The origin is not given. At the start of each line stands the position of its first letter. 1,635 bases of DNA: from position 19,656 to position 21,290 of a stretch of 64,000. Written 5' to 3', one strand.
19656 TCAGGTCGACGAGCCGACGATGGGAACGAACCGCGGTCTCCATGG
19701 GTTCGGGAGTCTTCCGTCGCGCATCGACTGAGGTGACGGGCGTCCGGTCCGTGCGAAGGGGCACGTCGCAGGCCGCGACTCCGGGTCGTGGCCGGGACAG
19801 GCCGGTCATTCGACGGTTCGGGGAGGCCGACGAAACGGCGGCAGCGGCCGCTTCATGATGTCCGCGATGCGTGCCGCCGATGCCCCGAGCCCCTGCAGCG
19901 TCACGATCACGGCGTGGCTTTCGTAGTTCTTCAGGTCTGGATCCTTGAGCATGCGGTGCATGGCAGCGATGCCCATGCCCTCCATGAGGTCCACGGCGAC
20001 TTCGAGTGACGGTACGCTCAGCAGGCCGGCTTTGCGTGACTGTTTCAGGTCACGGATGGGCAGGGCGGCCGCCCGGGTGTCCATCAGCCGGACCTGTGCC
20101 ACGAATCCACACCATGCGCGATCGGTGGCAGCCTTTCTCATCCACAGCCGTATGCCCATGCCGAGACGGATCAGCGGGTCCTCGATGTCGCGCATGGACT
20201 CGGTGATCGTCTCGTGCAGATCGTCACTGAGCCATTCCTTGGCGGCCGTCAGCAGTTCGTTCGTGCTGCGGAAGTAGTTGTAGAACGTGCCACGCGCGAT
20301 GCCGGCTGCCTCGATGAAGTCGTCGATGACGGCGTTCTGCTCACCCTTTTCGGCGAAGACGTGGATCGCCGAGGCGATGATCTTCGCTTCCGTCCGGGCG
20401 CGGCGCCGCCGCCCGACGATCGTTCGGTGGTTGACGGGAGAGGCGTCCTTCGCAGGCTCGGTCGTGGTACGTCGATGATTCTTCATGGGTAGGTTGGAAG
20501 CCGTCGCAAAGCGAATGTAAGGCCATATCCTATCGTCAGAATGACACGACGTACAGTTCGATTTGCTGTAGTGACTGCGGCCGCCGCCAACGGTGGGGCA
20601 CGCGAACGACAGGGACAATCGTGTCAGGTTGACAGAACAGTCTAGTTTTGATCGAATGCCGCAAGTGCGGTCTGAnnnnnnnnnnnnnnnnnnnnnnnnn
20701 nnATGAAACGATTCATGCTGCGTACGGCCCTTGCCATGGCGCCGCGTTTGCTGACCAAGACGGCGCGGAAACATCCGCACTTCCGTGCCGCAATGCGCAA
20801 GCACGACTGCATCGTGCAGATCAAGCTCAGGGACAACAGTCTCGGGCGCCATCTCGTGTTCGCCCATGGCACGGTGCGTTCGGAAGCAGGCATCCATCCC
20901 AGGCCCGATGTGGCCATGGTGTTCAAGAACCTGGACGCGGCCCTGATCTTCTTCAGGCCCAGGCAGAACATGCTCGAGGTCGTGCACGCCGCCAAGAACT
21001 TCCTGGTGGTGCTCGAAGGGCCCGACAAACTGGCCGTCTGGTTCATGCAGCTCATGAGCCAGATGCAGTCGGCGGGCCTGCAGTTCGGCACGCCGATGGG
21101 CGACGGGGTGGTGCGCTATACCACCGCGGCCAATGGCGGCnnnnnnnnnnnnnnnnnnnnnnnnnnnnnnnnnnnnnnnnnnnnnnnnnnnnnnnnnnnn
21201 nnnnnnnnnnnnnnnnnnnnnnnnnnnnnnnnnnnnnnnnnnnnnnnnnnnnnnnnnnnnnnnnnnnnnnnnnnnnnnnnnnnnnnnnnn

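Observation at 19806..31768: TetR-controlled operon couples a transhydroxylase-type Mo enzyme to a beta-diketone hydrolase, an ALDH and an acetoin-dehydrogenase-like complex: candidate uncharacterised polyphenol ring-cleavage route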

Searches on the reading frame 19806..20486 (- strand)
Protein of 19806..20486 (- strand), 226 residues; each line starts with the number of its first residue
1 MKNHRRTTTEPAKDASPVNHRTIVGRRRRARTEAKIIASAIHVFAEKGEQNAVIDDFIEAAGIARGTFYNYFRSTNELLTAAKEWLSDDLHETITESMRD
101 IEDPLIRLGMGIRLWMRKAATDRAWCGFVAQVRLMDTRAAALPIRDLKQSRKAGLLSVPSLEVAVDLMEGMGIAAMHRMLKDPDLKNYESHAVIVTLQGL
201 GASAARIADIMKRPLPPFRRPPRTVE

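Call 6: search_protein_families(library=pfam, proteins=[window:19806-20486:-])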
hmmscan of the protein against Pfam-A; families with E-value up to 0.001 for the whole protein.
window:19806-20486:- (226 aa): 2 families
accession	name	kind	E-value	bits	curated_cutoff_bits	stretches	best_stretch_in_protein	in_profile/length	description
PF00440.29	TetR_N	-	1.5e-09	37.9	24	1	36-81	1-46/47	Bacterial regulatory proteins, tetR family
PF21306.2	TetR_C_40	-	1.9e-06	28.8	27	1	108-213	6-117/117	Tetracyclin repressor-like, C-terminal domain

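Call 7: search_protein_families(library=ncbifam, proteins=[window:19806-20486:-], max_evalue=0.00001)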
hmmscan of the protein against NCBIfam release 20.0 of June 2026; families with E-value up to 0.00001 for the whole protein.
window:19806-20486:- (226 aa): 11 families
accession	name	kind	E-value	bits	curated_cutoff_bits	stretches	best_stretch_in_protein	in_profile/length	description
TIGR03968.1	mycofact_TetR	equivalog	3.6e-11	43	224.9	1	27-79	5-57/190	mycofactocin system transcriptional regulator MftR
NF041196.1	ScbR_bind_reg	equivalog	2.3e-08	34.4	150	1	28-123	3-98/191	ScbR family autoregulator-binding transcription factor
NF053878.1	FATransRegFadRBac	equivalog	5e-08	32.9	200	1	35-136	7-107/190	fatty acid metabolism transcriptional regulator FadR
NF007430.0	PRK09975.1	equivalog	1.3e-07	31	274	1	30-98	10-77/220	acrEF/envCD operon transcriptional regulator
TIGR03384.1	betaine_BetI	equivalog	7.7e-07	29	201.3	1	33-131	10-112/189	choline-binding transcriptional repressor BetI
NF007949.0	PRK10668.1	equivalog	1.3e-06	28.1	271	1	29-96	9-76/216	multidrug efflux transporter transcriptional repressor AcrR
NF053731.1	TransRegFasRMycb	equivalog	1.8e-06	27.9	330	0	28-108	8-88/199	HTH-type transcriptional activator FasR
NF051852.1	efflux_TF_MtrR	exception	3.6e-06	26.9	280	1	31-101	10-80/205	multidrug efflux system transcriptional repressor MtrR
NF051457.1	acryl_TF_AcuR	equivalog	5.6e-06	25.8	247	1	27-85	13-75/204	acrylate utilization transcriptional regulator AcuR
NF001978.0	PRK00767.1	equivalog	6.9e-06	26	118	0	34-112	12-91/197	transcriptional regulator BetI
TIGR02366.1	DHAK_reg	equivalog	8e-06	26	129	0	35-97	6-66/176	dihydroxyacetone kinase transcriptional activator DhaS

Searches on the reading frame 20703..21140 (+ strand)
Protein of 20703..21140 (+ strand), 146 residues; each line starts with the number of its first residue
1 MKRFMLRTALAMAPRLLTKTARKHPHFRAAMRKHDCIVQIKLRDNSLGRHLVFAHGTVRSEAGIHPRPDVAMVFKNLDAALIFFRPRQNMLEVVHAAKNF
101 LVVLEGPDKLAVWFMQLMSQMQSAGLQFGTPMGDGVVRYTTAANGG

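Call 23: search_protein_families(library=pfam, proteins=[window:20703-21140:+], max_evalue=10)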
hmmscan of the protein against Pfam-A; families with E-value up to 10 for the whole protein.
window:20703-21140:+ (146 aa): 1 family
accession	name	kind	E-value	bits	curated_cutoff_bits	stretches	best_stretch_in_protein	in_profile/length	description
PF02036.22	SCP2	-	0.15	12.9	21.3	1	24-83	9-69/101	SCP-2 sterol transfer family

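Call 56: predict_structure(alignment_id=A1)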
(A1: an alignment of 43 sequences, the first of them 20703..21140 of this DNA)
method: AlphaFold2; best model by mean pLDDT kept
length: 146 residues; sequences in the alignment: 43
mean_pLDDT: 87.8   pTM: 0.76
mean pLDDT of the five models: 87.8, 81.1, 79.9, 78.4, 76.0
residues with pLDDT >= 90: 89; 70-90: 44; 50-70: 10; < 50: 3
segments of 3 or more residues with pLDDT < 50: 144-146
pLDDT, mean of each block of 10 residues (from residue 1): 90 91 91 96 96 95 96 95 82 86 95 91 70 79 50
secondary structure, 60 per line:
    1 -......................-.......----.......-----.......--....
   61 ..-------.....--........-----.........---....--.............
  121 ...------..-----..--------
elements in order: H2-23 H25-31 E36-42 E48-54 E57-62 E70-74 H77-84 H90-98 E102-105 H108-123

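Call 59: fold_search(model_id=the predicted structure, library=pdb)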
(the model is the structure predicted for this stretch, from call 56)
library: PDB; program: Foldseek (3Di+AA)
matches with E <= 10: 826; with E <= 0.001: 30
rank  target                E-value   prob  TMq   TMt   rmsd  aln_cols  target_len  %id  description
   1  2yhe_B                2.4e-06  1.00  0.44  0.12   3.7        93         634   18  Structure determination of the stereoselective inverting sec- alkylsulfatase Pisa1 from Pseudomonas sp. (released 2012-05-16)
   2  6h6p_A                4.9e-06  1.00  0.57  0.70   3.5       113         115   13  UbiJ-SCP2 Ubiquinone synthesis protein (released 2019-02-13)
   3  6h6o_A                5.9e-06  1.00  0.54  0.64   3.9       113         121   13  UbiJ-SCP2 Ubiquinone synthesis protein (released 2019-02-13)
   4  6h6o_B                6.3e-06  1.00  0.54  0.65   3.9       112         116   13  UbiJ-SCP2 Ubiquinone synthesis protein (released 2019-02-13)
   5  2yhe_A                8.1e-06  1.00  0.44  0.12   3.6        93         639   18  Structure determination of the stereoselective inverting sec- alkylsulfatase Pisa1 from Pseudomonas sp. (released 2012-05-16)
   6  6h6p_D                8.6e-06  1.00  0.44  0.53   5.2       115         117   14  UbiJ-SCP2 Ubiquinone synthesis protein (released 2019-02-13)
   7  6h6n_A                8.6e-06  1.00  0.46  0.52   5.3       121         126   13  UbiJ-SCP2 Ubiquinone synthesis protein (released 2019-02-13)
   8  6h6n_B                9.8e-06  1.00  0.54  0.64   3.9       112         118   13  UbiJ-SCP2 Ubiquinone synthesis protein (released 2019-02-13)
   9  3bn8_A                1.1e-05  1.00  0.53  0.65   7.3       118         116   16  Crystal structure of a putative sterol carrier protein type 2 (af1534) from archaeoglobus fulgidus dsm 4304 at 2.11 A  (released 2007-12-25)
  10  4av7_A                1.1e-05  1.00  0.43  0.12   3.8        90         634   21  Structure determination of the double mutant S233Y F250G from the sec- alkyl sulfatase PisA1 (released 2012-12-05)
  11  6h6p_C                1.2e-05  1.00  0.44  0.53   3.7        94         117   11  UbiJ-SCP2 Ubiquinone synthesis protein (released 2019-02-13)
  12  4axh_A                1.3e-05  1.00  0.44  0.12   3.4        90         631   21  Structure and mechanism of the first inverting alkylsulfatase specific for secondary alkylsulfatases (released 2012-12-05)
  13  4av7_B                1.3e-05  1.00  0.42  0.11   3.5        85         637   24  Structure determination of the double mutant S233Y F250G from the sec- alkyl sulfatase PisA1 (released 2012-12-05)
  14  6h6p_B                1.6e-05  1.00  0.44  0.54   5.1       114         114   14  UbiJ-SCP2 Ubiquinone synthesis protein (released 2019-02-13)
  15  4axh_B                2.0e-05  1.00  0.44  0.12   3.4        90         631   21  Structure and mechanism of the first inverting alkylsulfatase specific for secondary alkylsulfatases (released 2012-12-05)
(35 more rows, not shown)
